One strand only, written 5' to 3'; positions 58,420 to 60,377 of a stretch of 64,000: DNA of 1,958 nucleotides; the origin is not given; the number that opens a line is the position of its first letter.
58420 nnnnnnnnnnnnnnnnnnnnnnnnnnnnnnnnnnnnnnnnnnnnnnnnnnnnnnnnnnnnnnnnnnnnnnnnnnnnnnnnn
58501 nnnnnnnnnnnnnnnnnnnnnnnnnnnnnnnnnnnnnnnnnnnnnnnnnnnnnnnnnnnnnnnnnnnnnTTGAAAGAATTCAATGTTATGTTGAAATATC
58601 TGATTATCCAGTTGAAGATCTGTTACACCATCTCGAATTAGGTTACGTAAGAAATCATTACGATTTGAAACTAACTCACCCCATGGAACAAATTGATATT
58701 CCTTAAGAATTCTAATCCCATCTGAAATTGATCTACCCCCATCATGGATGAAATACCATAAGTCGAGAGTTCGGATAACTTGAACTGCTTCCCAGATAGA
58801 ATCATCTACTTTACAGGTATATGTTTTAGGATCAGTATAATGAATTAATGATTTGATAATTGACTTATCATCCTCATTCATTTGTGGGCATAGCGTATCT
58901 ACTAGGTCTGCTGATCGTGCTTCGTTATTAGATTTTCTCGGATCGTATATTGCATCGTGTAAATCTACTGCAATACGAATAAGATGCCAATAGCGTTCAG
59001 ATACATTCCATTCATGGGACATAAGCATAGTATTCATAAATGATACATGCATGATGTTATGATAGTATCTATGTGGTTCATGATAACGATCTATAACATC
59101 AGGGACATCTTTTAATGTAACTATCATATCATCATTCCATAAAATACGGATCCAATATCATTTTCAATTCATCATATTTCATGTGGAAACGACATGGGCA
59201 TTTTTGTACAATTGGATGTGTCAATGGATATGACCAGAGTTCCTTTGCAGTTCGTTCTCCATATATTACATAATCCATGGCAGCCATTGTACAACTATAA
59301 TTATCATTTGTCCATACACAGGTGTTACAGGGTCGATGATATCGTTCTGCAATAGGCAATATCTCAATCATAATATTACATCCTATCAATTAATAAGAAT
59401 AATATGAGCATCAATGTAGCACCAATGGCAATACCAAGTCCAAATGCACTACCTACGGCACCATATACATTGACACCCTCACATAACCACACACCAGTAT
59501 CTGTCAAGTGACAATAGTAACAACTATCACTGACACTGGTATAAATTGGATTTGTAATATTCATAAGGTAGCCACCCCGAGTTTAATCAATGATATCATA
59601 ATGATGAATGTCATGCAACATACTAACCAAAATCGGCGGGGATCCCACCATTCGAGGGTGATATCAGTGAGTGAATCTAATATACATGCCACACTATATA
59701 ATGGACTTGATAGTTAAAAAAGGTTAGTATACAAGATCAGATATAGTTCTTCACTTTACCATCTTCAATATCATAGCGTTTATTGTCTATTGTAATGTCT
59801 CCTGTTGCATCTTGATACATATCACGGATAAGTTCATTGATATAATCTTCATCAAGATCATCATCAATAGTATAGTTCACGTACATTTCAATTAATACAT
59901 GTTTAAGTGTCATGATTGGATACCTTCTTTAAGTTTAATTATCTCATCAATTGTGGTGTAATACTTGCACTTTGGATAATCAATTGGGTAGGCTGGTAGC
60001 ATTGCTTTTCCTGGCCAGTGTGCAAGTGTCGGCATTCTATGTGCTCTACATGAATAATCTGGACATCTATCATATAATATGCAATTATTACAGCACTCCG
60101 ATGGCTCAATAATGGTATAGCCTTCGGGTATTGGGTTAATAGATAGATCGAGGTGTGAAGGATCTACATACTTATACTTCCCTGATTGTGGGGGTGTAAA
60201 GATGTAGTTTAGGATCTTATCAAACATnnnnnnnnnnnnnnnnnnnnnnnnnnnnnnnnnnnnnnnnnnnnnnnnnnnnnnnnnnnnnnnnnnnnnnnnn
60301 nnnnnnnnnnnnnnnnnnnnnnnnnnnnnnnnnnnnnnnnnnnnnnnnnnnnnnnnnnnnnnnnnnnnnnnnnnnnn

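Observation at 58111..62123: Virus-encoded NAD+ salvage: NAMPT plus an unusual HD-phosphohydrolase/NMNAT fusion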

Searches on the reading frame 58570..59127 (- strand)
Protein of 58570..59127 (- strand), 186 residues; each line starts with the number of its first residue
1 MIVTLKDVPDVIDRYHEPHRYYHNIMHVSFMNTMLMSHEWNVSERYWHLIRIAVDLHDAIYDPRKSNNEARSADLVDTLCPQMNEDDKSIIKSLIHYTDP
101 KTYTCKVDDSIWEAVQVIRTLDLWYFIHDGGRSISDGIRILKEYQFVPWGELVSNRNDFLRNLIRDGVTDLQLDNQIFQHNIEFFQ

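Call 37: search_solved_structures(query=A2, max_evalue=10, show_alignments=3)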
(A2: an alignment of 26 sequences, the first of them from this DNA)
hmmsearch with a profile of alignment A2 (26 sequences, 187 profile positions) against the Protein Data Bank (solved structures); distinct sequences matched with E-value up to 10: 7.
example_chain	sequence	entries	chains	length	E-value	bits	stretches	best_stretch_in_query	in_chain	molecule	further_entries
3dto_A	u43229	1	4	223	0.025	17.4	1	30-102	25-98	BH2835 protein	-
4i15_A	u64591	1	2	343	0.34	13.7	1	13-66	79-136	Class 1 phosphodiesterase PDEB1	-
4phl_A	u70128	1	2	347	0.35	13.7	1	13-66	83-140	Class 1 phosphodiesterase PDEB1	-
5g2b_A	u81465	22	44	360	0.35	13.7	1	13-66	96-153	CLASS 1 PHOSPHODIESTERASE PDEB1 | PHOSPHODIESTERASE B1 | Phosphodiesterase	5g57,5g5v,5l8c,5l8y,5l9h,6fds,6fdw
8ti9_E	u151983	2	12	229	0.43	13.4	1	132-160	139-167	Shedu protein SduA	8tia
5h2q_A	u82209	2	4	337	0.56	13.1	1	13-66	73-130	Phosphodiesterase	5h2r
2r8q_A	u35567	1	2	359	1.2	12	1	17-66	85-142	Class I phosphodiesterase PDEB1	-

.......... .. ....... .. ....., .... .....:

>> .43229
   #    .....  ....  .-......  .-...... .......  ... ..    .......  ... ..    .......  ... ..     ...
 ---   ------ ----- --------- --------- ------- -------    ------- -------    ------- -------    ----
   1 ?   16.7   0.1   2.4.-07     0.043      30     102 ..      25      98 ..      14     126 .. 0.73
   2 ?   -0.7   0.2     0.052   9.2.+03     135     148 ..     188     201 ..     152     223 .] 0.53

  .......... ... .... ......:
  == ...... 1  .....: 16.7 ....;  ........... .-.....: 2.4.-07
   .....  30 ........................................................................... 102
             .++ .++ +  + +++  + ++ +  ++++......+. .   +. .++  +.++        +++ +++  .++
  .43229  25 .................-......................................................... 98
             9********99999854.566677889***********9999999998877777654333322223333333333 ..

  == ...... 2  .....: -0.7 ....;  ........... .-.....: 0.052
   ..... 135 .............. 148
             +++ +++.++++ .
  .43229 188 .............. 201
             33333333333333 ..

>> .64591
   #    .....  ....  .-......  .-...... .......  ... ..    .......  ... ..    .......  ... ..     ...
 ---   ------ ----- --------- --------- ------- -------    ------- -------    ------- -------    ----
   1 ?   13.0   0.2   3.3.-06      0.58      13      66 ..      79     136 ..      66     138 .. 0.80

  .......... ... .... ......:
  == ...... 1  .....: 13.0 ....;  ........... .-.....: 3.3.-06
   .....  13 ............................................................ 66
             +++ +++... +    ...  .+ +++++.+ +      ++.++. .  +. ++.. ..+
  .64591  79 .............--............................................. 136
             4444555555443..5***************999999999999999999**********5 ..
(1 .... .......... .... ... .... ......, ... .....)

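Call 38: search_protein_families(library=pfam, alignment_id=A2, max_evalue=1)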
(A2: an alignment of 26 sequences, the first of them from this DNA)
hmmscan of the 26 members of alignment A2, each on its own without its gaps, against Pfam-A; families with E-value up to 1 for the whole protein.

A. member 1, seq(186 aa): 1 family
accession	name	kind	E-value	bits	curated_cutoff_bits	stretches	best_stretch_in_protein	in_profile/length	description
PF18748.7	HMUDK_HMUD1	-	0.074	13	27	1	83-161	25-100/196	5-hmdU DNA kinase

B. families by the number of members that match (of 26 scanned): 25 families
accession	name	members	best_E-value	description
PF01966.28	HD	11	0.00085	HD domain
PF24391.1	HD-CE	2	0.012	HD-CE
PF21484.3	Chp1-like_PIN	1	0.012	Chromo domain-containing protein 1-like, PIN domain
PF14793.11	DUF4478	1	0.019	Pyrimidine/purine nucleotide 5'-monophosphate nucleosidases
PF21232.3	Yme1-like_N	1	0.038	Yme1-like, N-terminal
PF03441.19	FAD_binding_7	1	0.042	FAD binding domain of DNA photolyase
PF22381.2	Staph_reg_Sar_Rot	1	0.043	Transcriptional regulator SarA/Rot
PF00233.25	PDEase_I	1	0.045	3'5'-cyclic nucleotide phosphodiesterase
PF16095.11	COR-A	1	0.045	C-terminal of Roc, COR-A domain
PF03399.22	SAC3_GANP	1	0.048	SAC3/GANP family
PF01335.27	DED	1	0.053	Death effector domain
PF21205.3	Rep3_C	1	0.06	Initiator Rep protein, WH2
PF16344.10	FecR_C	1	0.063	FecR, C-terminal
PF02877.19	PARP_reg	1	0.064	Poly(ADP-ribose) polymerase, regulatory domain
PF18441.6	Hen1_Lam_C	1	0.067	Hen1 La-motif C-terminal domain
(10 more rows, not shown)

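Call 90: find_homologous_proteins(query=A2, max_evalue=0.001)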
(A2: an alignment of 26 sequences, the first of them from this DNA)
Query A2 (26 sequences) (186 aa, profile of the alignment): 99 proteins with E <= 0.001 among 1846 candidates.
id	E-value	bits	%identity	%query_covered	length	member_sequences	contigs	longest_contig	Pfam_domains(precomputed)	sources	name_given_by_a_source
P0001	6.7e-49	184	89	99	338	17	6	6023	PF01467.33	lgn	-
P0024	2.1e-48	182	29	84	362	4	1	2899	PF01467.33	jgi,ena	-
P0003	1.4e-47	180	73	100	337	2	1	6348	PF01467.33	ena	-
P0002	2.7e-47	179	76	100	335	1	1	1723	PF01467.33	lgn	-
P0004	4.0e-46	175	58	99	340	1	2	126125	PF01467.33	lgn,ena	-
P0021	1.1e-44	170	30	82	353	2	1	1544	PF01467.33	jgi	-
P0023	1.5e-43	167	32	85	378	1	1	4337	PF01467.33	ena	-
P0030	3.4e-43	165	22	83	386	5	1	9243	PF01467.33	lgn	-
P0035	4.5e-43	165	28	34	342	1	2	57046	PF01467.33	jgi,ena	jgi:pantetheine-phosphate adenylyltransferase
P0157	7.0e-42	161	22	83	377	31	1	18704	PF01467.33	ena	-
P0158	1.2e-41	160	26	85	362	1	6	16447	PF01467.33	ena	-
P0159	4.6e-40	155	23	83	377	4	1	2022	PF01467.33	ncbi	-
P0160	8.2e-40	154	23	81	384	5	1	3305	PF01467.33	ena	-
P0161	8.5e-40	154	23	82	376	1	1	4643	PF01467.33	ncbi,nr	ncbi:MAG: adenylyltransferase/cytidyltransferase family protein [Victivallales bacterium]|nr:adenyly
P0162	5.0e-39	152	28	41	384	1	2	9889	PF01467.33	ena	-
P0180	1.1e-36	144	21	81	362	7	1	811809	PF01467.33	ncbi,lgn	-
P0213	6.0e-33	132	22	83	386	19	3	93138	PF01467.33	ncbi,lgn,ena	-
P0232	5.7e-13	67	29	47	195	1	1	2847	PF01966.29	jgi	jgi:predicted metal-dependent HD superfamily phosphohydrolase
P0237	3.0e-11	61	26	40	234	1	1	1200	PF01966.29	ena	-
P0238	2.1e-9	55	21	67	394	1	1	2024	PF01966.29,PF18967.6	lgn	-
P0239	2.3e-9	55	21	67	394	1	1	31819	PF01966.29,PF18967.6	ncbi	-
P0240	5.7e-7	47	25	33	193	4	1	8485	PF01966.29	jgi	-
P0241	6.1e-7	47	25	33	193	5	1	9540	PF01966.29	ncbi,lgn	-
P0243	8.9e-7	47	28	42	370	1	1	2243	PF01966.29,PF00211.26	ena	-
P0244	1.4e-6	46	25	66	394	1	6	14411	PF01966.29,PF18967.6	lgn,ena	-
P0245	2.4e-6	45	25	33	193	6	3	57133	PF01966.29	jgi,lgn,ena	-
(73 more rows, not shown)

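Call 91: find_encoding_contigs(protein=P0180, flank=8000, max_places=1)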
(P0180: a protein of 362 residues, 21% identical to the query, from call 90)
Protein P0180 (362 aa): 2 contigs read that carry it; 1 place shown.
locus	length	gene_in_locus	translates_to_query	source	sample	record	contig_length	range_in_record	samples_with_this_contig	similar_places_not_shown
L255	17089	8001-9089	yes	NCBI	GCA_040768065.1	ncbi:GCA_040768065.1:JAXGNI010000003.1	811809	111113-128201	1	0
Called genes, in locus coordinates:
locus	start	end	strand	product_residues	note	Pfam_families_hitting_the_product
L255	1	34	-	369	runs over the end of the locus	PF00005:ABC_tran, PF13304:AAA_21 (weak)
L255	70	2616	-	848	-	PF03130:HEAT_PBS (faint), PF13646:HEAT_2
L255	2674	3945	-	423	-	PF01408:GFO_IDH_MocA, PF19051:GFO_IDH_MocA_C2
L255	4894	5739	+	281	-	PF01370:Epimerase, PF04321:RmlD_sub_bind, PF01073:3Beta_HSD (weak), PF16363:GDP_Man_Dehyd, PF02719:Polysacc_synt_2, PF07993:NAD_binding_4 (weak)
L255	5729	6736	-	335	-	PF04909:Amidohydro_2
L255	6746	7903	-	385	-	PF00370:FGGY_N, PF01869:BcrAD_BadFG (faint), PF02782:FGGY_C (weak)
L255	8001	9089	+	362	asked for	PF01467:CTP_transf_like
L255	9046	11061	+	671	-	PF12715:Abhydrolase_7 (faint)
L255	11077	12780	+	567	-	PF03109:ABC1, PF27536:UbiB_helical (weak)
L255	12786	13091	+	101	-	PF12843:QSregVF_b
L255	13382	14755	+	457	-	PF14821:Thr_synth_N, PF00291:PALP, PF24857:THR4_C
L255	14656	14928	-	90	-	-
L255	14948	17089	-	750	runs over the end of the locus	PF16126:DUF4838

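Call 92: find_encoding_contigs(protein=P0213, flank=8000, max_places=2)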
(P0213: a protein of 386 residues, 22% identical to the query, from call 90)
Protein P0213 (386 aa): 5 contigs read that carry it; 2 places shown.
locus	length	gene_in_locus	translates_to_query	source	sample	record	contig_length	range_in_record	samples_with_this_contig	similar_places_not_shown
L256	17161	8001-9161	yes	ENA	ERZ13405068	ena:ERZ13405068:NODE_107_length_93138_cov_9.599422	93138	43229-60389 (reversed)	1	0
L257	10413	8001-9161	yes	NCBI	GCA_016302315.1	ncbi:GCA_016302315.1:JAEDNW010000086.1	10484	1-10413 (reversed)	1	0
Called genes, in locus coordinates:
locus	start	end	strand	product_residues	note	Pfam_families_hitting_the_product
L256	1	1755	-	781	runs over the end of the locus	PF16126:DUF4838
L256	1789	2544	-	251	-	PF07963:N_methyl (weak), PF07596:SBP_bac_10 (weak)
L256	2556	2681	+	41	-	-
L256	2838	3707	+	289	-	PF10114:PocR (weak), PF12833:HTH_18, PF00165:HTH_AraC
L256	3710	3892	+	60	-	-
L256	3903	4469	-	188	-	PF18306:LDcluster4, PF03641:Lysine_decarbox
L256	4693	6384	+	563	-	PF01979:Amidohydro_1, PF07969:Amidohydro_3 (faint), PF13382:Adenine_deam_C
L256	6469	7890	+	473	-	PF00860:Xan_ur_permease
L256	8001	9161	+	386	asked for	PF01467:CTP_transf_like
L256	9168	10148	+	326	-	PF00005:ABC_tran, PF08352:oligo_HPY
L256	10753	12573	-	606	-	PF05970:PIF1, PF13191:AAA_16 (weak), PF13245:AAA_19, PF13401:AAA_22 (weak), PF13604:AAA_30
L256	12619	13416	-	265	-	PF08543:Phos_pyr_kin, PF00294:PfkB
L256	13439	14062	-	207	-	PF02581:TMP-TENI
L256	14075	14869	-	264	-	PF02110:HK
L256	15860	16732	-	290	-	PF02749:QRPTase_N, PF01729:QRPTase_C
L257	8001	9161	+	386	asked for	PF01467:CTP_transf_like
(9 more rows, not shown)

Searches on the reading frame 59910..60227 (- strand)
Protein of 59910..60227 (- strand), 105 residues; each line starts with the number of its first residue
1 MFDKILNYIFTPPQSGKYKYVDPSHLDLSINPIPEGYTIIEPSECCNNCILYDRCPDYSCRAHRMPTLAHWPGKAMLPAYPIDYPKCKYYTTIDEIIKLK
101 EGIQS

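Call 3: search_protein_families(library=pfam, proteins=[window:59910-60227:-], max_evalue=0.1)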
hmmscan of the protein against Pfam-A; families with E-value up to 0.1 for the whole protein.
window:59910-60227:- (105 aa): 0 families

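Call 5: search_protein_families(library=phrogs, proteins=[window:59910-60227:-], max_evalue=0.01)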
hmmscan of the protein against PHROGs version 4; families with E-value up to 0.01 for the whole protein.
window:59910-60227:- (105 aa): 0 families

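Call 99: search_protein_families(library=padloc, proteins=[window:59910-60227:-], max_evalue=0.01)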
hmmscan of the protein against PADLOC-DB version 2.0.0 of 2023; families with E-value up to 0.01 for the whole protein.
window:59910-60227:- (105 aa): 0 families
